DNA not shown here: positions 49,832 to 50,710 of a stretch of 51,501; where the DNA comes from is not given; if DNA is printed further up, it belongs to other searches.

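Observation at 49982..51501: G+C-richer block: unknown 192-aa gene divergent from a WYL-domain regulator that runs off the window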

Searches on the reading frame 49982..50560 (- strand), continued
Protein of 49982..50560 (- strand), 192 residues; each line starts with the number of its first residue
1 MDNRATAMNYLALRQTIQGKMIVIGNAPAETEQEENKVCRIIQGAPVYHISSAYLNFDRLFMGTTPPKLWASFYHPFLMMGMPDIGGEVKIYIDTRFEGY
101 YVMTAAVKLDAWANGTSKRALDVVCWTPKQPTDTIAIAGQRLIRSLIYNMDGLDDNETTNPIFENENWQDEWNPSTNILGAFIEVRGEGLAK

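Call 52: fold_search(model_id=the predicted structure, library=pdb)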
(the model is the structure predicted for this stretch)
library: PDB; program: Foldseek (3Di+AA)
matches with E <= 10: 711; with E <= 0.001: 0
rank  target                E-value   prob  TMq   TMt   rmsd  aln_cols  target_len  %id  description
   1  4h4g_C                1.2e-01  0.35  0.17  0.22   3.9        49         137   18  Crystal Structure of (3R)-hydroxymyristoyl-[acyl-carrier-protein] dehydratase from Burkholderia thailandensis E264 (released 2012-10-03)
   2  4h4g_D                1.7e-01  0.21  0.18  0.23   7.5        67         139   15  Crystal Structure of (3R)-hydroxymyristoyl-[acyl-carrier-protein] dehydratase from Burkholderia thailandensis E264 (released 2012-10-03)
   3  8ayd_AA               1.8e-01  0.38  0.17  0.23   5.2        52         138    8  Anammox-specific FabZ from the annamox bacterium Kuenenia stuttgartiensis (released 2023-03-29)
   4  7qv0_B                1.8e-01  0.12  0.17  0.23  14.6       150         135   11  Covalent complex between Scalindua brodae amxFabZ and amxACP (released 2023-02-01)
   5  4h4g_F                2.1e-01  0.30  0.17  0.22   3.8        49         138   16  Crystal Structure of (3R)-hydroxymyristoyl-[acyl-carrier-protein] dehydratase from Burkholderia thailandensis E264 (released 2012-10-03)
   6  4h4g_E                3.2e-01  0.28  0.17  0.23   3.7        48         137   12  Crystal Structure of (3R)-hydroxymyristoyl-[acyl-carrier-protein] dehydratase from Burkholderia thailandensis E264 (released 2012-10-03)
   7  9x29_A                3.2e-01  0.12  0.20  0.04  13.8       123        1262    8  Cryo-EM structure of PsoA in cofactor bound state (PsoA-PKS-I) (released 2026-04-08)
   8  3nwz_B                3.4e-01  0.08  0.17  0.20  14.5       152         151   10  Crystal Structure of BH2602 protein from Bacillus halodurans with CoA, Northeast Structural Genomics Consortium Target (released 2010-09-08)
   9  4zrb_F                3.6e-01  0.11  0.18  0.26  12.9       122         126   11  Crystal Structure of Hypothetical Thioesterase Protein SP_1851 with Coenzyme A from Streptococcus pneumoniae TIGR4 (released 2015-05-27)
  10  4zrb_E                3.6e-01  0.09  0.20  0.27  14.9       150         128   10  Crystal Structure of Hypothetical Thioesterase Protein SP_1851 with Coenzyme A from Streptococcus pneumoniae TIGR4 (released 2015-05-27)
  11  4rmm                  4.1e-01  0.21  0.19  0.26   8.6        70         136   11  Crystal Structure of the Q7NVP2_CHRVO protein from Chromobacterium violaceum. Northeast Structural Genomics Consortium T (released 2014-11-05)
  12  3cjy                  4.3e-01  0.18  0.18  0.15   7.3        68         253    6  Crystal structure of putative thioesterase (YP_496845.1) from Novosphingobium aromaticivorans DSM 12444 at 1.70 A resolu (released 2008-04-01)
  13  2o5u_C                4.3e-01  0.12  0.16  0.20   9.4        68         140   12  Crystal structure of the PA5185 protein from Pseudomonas Aeruginosa strain PAO1- orthorhombic form (C222). (released 2007-12-18)
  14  3kg6_C                4.3e-01  0.06  0.15  0.11  17.2       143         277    8  Dehydratase domain from CurF module of Curacin polyketide synthase (released 2010-01-19)
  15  2o6t_K                4.6e-01  0.13  0.19  0.24  11.8        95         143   10  Crystal structure of the PA5185 protein from Pseudomonas Aeruginosa strain PAO1- orthorhombic form (P2221). (released 2007-12-11)
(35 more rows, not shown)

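Call 54: search_protein_families(library=phrogs, proteins=[window:49985-50560:-], max_evalue=0.01)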
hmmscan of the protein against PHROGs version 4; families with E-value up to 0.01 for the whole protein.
window:49985-50560:- (192 aa): 0 families

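Call 55: fold_search(model_id=the predicted structure, library=viral)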
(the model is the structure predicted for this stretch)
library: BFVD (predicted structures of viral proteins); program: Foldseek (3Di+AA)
matches with E <= 10: 617; with E <= 0.001: 0
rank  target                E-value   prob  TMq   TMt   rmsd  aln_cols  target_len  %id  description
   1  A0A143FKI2            7.6e-02  0.18  0.20  0.15  12.0       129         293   12  Uncharacterized protein [Bacillus phage Vinny]
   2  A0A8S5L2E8            8.1e-02  0.21  0.21  0.27  15.8       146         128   12  Coat protein [ssRNA phage Gerhypos.1_21]
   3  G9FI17                1.0e-01  0.11  0.15  0.23  12.0       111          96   12  (no name in the UniProt tables at hand)
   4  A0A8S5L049            2.7e-01  0.09  0.21  0.10  17.0       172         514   13  Maturation protein [ssRNA phage SRR5466725_6]
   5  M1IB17                2.7e-01  0.06  0.12  0.04  18.2       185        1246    8  (no name in the UniProt tables at hand)
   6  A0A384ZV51            2.8e-01  0.16  0.25  0.19  13.7       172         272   12  (no name in the UniProt tables at hand)
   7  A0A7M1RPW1            3.0e-01  0.06  0.15  0.06  18.1       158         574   16  Pre-neck appendage protein [Bacillus phage DLc1]
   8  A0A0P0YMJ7            3.2e-01  0.15  0.23  0.34   8.8       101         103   10  (no name in the UniProt tables at hand)
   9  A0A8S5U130            3.4e-01  0.15  0.23  0.30   8.6        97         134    9  Preprotein translocase subunit SecB [Siphoviridae sp. ctub511]
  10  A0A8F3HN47            4.0e-01  0.03  0.14  0.07  22.9       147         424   14  Dit-like phage tail protein N-terminal domain-containing protein [Aeromonas phage pAh6.2TG]
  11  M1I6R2                5.4e-01  0.15  0.18  0.22  13.4       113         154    7  (no name in the UniProt tables at hand)
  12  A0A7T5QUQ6            5.4e-01  0.13  0.21  0.32   9.8       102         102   13  (no name in the UniProt tables at hand)
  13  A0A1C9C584            5.4e-01  0.09  0.17  0.30  17.1        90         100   12  Uncharacterized protein [Heterosigma akashiwo virus 01]
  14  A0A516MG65            5.4e-01  0.06  0.20  0.18  13.9       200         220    6  (no name in the UniProt tables at hand)
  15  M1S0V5                5.8e-01  0.14  0.22  0.29  11.0       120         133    6  Uncharacterized protein [Rock bream iridovirus]
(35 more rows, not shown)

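Call 57: find_related_loci(query=A1, collection=metagenome_contigs, flank=6000)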
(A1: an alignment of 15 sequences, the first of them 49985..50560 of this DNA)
Query A1 (192 aa) in metagenome_contigs; peptide patterns used: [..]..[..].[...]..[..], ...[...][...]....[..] (x = any residue, [..] = any of these).
39 stretches matched a pattern; 9 encode a relative of the query (tblastn E <= 1e-3); 9 distinct loci.
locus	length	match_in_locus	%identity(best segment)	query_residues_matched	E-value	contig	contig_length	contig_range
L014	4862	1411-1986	98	1-192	3e-132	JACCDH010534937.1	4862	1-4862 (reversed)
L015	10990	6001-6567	99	1-189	6e-130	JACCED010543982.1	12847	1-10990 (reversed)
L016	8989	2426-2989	98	1-188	1e-128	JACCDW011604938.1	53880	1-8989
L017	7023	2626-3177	64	3-188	3e-82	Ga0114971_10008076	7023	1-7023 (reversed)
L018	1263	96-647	63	3-188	5e-84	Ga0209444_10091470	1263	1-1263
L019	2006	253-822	45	1-186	2e-52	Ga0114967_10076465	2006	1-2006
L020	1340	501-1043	43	7-186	2e-47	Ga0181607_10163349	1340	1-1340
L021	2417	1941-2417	49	1-155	3e-45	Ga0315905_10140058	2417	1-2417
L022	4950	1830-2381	39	8-188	2e-36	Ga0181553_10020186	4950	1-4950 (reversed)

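Call 64: search_protein_families(library=pfam, proteins=[L016:450-1313:+, L016:3039-6824:+, L016:6831-8486:+, L015:255-1064:+, L015:1046-2431:+, L015:4299-5777:+, L015:6698-8440:+, L017:1607-2551:+, L017:1070-1414:-, L017:3611-4495:+], max_evalue=0.001)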
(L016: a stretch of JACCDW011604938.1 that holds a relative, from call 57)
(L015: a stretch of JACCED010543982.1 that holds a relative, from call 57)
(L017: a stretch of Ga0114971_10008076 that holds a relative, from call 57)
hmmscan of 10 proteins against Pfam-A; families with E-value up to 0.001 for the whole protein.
L016:450-1313:+ (288 aa): 1 family
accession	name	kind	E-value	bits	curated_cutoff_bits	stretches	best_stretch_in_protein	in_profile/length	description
PF14281.12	PDDEXK_4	-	6e-06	26.8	22.3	1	55-108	74-131/183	PD-(D/E)XK nuclease superfamily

L016:3039-6824:+ (1262 aa): 3 families
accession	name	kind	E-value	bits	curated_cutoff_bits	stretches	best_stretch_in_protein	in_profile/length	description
PF18962.6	Por_Secre_tail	-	6.6e-08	33.2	27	1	1193-1251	1-64/75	Secretion system C-terminal sorting domain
PF19081.6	Ig_7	-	1e-06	29.3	27.3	0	347-434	4-82/84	Ig-like domain CHU_C associated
PF13573.12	SprB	-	0.00094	19.2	28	0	536-569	1-32/37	SprB repeat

L016:6831-8486:+ (552 aa): 0 families

L015:255-1064:+ (270 aa): 1 family
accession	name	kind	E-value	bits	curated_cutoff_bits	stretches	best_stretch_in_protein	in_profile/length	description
PF07728.20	AAA_5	-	1.8e-11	44.7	22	1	97-175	65-139/139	AAA domain (dynein-related subfamily)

L015:1046-2431:+ (462 aa): 1 family
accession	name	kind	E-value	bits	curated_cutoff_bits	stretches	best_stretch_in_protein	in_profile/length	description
PF10117.15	McrBC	-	3e-67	227.3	23.9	1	68-389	1-318/318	McrBC 5-methylcytosine restriction system component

L015:4299-5777:+ (493 aa): 1 family
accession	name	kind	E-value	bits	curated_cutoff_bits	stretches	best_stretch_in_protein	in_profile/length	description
PF02661.23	Fic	-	3.3e-12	47.5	24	1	331-413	11-92/93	Fic/DOC family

L015:6698-8440:+ (581 aa): 13 families
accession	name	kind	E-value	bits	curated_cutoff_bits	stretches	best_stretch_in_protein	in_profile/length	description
PF00515.34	TPR_1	-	4.9e-59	194.3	27.8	3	97-125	5-33/34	Tetratricopeptide repeat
PF07719.23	TPR_2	-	4.8e-50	164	27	2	96-125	4-33/34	Tetratricopeptide repeat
PF13414.12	TPR_11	-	1.1e-44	150.3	26.8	3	140-173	7-40/42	TPR repeat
PF13181.12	TPR_8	-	2.6e-41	136.7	25.7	1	505-534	5-34/34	Tetratricopeptide repeat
PF13431.12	TPR_17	-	4.9e-26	89.2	24.4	0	217-248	1-32/34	Tetratricopeptide repeat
PF13371.12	TPR_9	-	1.8e-23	82.7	35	1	102-161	4-63/73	Tetratricopeptide repeat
PF13432.12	TPR_16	-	3.6e-14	53.3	32.7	0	98-159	2-63/65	Tetratricopeptide repeat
PF13424.12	TPR_12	-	3.3e-13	50.1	30.1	0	97-122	49-74/77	Tetratricopeptide repeat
PF13428.12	TPR_14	-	2e-12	46.9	23.5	0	504-542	4-42/44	Tetratricopeptide repeat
PF23914.1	TPR_CcmH_CycH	-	2.3e-12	47.5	42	0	476-540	25-89/158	Cytochrome c-type biogenesis protein H TPR domain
PF14559.12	TPR_19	-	2.5e-08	34.6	25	0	491-534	15-58/68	Tetratricopeptide repeat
PF13174.12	TPR_6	-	7.3e-08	33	26.3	0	503-529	2-28/33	Tetratricopeptide repeat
PF12895.13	ANAPC3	-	7.4e-05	23.4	27.2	0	406-454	30-77/82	Anaphase-promoting complex, cyclosome, subunit 3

L017:1607-2551:+ (315 aa): 0 families

L017:1070-1414:- (115 aa): 4 families
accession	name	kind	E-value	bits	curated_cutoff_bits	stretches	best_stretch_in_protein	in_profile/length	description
PF01381.28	HTH_3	-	1.6e-11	44.5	23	1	25-72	1-49/55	Helix-turn-helix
PF13560.12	HTH_31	-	2.3e-06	28.2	27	1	20-71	1-54/64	Helix-turn-helix domain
PF12844.13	HTH_19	-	0.00026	21.3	30.2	1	22-63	1-41/64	Helix-turn-helix domain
PF13443.12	HTH_26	-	0.00032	21.3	22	1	32-72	9-51/63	Cro/C1-type HTH DNA-binding domain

L017:3611-4495:+ (295 aa): 0 families

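Call 70: find_related_loci(query=A5, collection=genome_contigs, flank=5000)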
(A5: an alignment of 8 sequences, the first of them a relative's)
Query A5 (327 aa) in genome_contigs; peptide patterns used: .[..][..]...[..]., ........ (x = any residue, [..] = any of these).
74 stretches matched a pattern; 12 encode a relative of the query (tblastn E <= 1e-3); 12 distinct loci.
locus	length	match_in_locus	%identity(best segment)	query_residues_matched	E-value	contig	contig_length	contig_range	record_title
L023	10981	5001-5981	91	1-327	0e+0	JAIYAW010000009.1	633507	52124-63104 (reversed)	MAG: Bacteroidetes bacterium isolate E1_MAG_00016 pond_E1_MAG_00016_000000000005, whole genome shotgun sequence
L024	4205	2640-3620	90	1-327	0e+0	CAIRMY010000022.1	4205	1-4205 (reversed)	MAG: uncultured Bacteroidetes bacterium isolate ErkenSummer_bin-0977 genome assembly, contig: bin-0977:022/360, whole ge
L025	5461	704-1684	89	1-327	0e+0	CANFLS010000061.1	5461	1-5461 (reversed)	MAG: Flavobacteriales bacterium isolate Jr-11may16-137 genome assembly, contig: Jr-11may16-C31269, whole genome shotgun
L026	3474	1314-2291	74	1-326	0e+0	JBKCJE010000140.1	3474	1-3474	MAG: Bacteroidota bacterium isolate samp_491_metadecoder_456 samp_491_1871197, whole genome shotgun sequence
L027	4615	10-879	77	38-327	7e-163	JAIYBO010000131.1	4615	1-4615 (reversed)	MAG: Bacteroidetes bacterium isolate E1_MAG_00050 pond_E1_MAG_00050_000000000152, whole genome shotgun sequence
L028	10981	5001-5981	68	1-327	9e-158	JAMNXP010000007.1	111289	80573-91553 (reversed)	MAG: Bacteroidia bacterium isolate gw_gwSRR_metabat.15 gw_C52, whole genome shotgun sequence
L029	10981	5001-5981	76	1-327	3e-176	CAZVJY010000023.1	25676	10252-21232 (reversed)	MAG TPA_asm: uncultured Flavobacteriaceae bacterium isolate SRP318679_co1_16 genome assembly, contig: NODE_3049_length_2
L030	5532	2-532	89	151-327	2e-110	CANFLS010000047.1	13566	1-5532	MAG: Flavobacteriales bacterium isolate Jr-11may16-137 genome assembly, contig: Jr-11may16-C8250, whole genome shotgun s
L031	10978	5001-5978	48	1-327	3e-107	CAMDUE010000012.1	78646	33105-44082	MAG: Chitinophaga pinensis isolate MsE-30jul19-177 genome assembly, contig: MsE-30jul19-C392, whole genome shotgun seque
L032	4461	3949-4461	71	1-171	5e-82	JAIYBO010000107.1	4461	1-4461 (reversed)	MAG: Bacteroidetes bacterium isolate E1_MAG_00050 pond_E1_MAG_00050_000000000047, whole genome shotgun sequence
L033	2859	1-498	56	161-327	1e-61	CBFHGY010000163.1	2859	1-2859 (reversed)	MAG: Bacteroidia bacterium isolate AGTU_45_bin_35_strict genome assembly, contig: AGTU_45_bin_35_strict_c167, whole geno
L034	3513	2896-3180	75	206-300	6e-48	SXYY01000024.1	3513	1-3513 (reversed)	MAG: Bacteroidota bacterium isolate F1-20-MAGs097 F1-20__c50472, whole genome shotgun sequence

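Call 75: search_protein_families(library=pfam, proteins=[L032:2978-3871:-, L031:4093-4941:-, L031:2224-3336:-, L028:3032-4147:-, L032:792-1838:-, L032:1848-2342:-, L031:3430-4068:+, L028:6011-6871:-, L031:1085-1717:-, L028:1552-2958:+], max_evalue=0.01)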
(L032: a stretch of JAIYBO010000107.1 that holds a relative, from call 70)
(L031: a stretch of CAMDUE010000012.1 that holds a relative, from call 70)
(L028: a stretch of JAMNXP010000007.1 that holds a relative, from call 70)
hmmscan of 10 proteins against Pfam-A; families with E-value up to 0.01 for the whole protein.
L032:2978-3871:- (298 aa): 0 families

L031:4093-4941:- (283 aa): 0 families

L031:2224-3336:- (371 aa): 0 families

L028:3032-4147:- (372 aa): 0 families

L032:792-1838:- (349 aa): 0 families

L032:1848-2342:- (165 aa): 0 families

L031:3430-4068:+ (213 aa): 0 families

L028:6011-6871:- (287 aa): 1 family
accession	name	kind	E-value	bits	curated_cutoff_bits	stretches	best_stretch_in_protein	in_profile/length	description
PF10543.14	ORF6N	-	3.1e-29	101.5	27.8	1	10-97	1-86/86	ORF6N domain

L031:1085-1717:- (211 aa): 0 families

L028:1552-2958:+ (469 aa): 6 families
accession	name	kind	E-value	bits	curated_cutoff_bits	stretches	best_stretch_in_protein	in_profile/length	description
PF01637.24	ATPase_2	-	1.1e-17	65.1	33.2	1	8-216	4-224/225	ATPase domain predominantly from Archaea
PF13173.12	AAA_14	-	1.3e-10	41.8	27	1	25-184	3-128/129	AAA domain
PF13191.12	AAA_16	-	2.1e-05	25.5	32.6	1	5-120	2-146/167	AAA ATPase domain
PF13401.12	AAA_22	-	0.00012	22.8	27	1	24-149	5-122/130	AAA domain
PF03008.20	DUF234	-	0.001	19.9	22.5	1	343-409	24-91/100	Archaea bacterial proteins of unknown function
PF00004.35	AAA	-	0.0074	17.2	21.2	0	29-122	3-73/131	ATPase family associated with various cellular activities (AAA)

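Call 76: search_protein_families(library=padloc, proteins=[L032:2978-3871:-, L031:4093-4941:-, L031:2224-3336:-, L028:3032-4147:-, L032:792-1838:-, L032:1848-2342:-, L031:3430-4068:+, L016:1353-2333:-, L009:767-1621:+, L017:1607-2551:+], max_evalue=0.01)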
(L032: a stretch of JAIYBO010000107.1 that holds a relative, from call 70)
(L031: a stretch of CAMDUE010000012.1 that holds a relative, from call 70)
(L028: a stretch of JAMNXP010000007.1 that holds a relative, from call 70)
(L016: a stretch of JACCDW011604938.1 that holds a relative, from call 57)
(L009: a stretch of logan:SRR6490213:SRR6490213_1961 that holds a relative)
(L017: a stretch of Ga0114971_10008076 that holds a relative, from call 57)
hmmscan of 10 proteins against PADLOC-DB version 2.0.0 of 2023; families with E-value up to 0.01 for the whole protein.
L032:2978-3871:- (298 aa): 0 families

L031:4093-4941:- (283 aa): 0 families

L031:2224-3336:- (371 aa): 0 families

L028:3032-4147:- (372 aa): 0 families

L032:792-1838:- (349 aa): 0 families

L032:1848-2342:- (165 aa): 0 families

L031:3430-4068:+ (213 aa): 0 families

L016:1353-2333:- (327 aa): 2 families
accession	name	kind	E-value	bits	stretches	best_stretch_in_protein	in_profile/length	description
PDLC01652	WYL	-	7.4e-14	50.4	1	145-323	19-140/162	"CAS-I,CAS-II,CAS-III,CAS-IV,CAS-V,CAS-VI; associated_signaling"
PDLC01457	WYL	-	2e-05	22.3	1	5-239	2-206/229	"CAS-I,CAS-II,CAS-III,CAS-IV,CAS-V,CAS-VI; associated_signaling"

L009:767-1621:+ (285 aa): 0 families

L017:1607-2551:+ (315 aa): 0 families

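Call 81: search_solved_structures(query=A5, max_evalue=1, show_alignments=1)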
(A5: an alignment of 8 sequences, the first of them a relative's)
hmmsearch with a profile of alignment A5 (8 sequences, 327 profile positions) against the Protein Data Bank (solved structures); distinct sequences matched with E-value up to 1: 10.
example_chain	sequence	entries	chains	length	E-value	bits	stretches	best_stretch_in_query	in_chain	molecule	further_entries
5vgz_C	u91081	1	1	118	0.063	15.6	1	24-90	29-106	26S proteasome regulatory subunit 8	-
3fhg_A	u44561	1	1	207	0.13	14.6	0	12-55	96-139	N-glycosylase/DNA lyase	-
5vft_C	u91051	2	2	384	0.43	12.9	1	25-91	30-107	26S proteasome regulatory subunit 8 | 26S protease regulatory subunit 8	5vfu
5vhf_C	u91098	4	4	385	0.43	12.9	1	25-91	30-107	26S proteasome regulatory subunit 8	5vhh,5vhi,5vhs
5vfs_C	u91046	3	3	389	0.44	12.9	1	25-91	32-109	26S proteasome regulatory subunit 8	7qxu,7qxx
5vfp_C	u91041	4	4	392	0.44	12.9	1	25-91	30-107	26S proteasome regulatory subunit 8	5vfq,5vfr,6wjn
7qy7_C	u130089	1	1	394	0.45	12.9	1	25-91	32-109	PSMC5 isoform 15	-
22mm_C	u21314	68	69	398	0.45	12.8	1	25-90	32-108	26S proteasome regulatory subunit 8 | 26S protease regulatory subunit 8 | Isoform 2 of 26S proteasome regulatory subunit 8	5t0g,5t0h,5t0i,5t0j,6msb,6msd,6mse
12bm_C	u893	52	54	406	0.47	12.8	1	25-90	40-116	26S protease regulatory subunit 8 | 26S proteasome regulatory subunit 8 | RPT6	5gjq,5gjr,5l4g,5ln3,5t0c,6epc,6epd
5m32_h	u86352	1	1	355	0.89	11.9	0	35-91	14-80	26S protease regulatory subunit 8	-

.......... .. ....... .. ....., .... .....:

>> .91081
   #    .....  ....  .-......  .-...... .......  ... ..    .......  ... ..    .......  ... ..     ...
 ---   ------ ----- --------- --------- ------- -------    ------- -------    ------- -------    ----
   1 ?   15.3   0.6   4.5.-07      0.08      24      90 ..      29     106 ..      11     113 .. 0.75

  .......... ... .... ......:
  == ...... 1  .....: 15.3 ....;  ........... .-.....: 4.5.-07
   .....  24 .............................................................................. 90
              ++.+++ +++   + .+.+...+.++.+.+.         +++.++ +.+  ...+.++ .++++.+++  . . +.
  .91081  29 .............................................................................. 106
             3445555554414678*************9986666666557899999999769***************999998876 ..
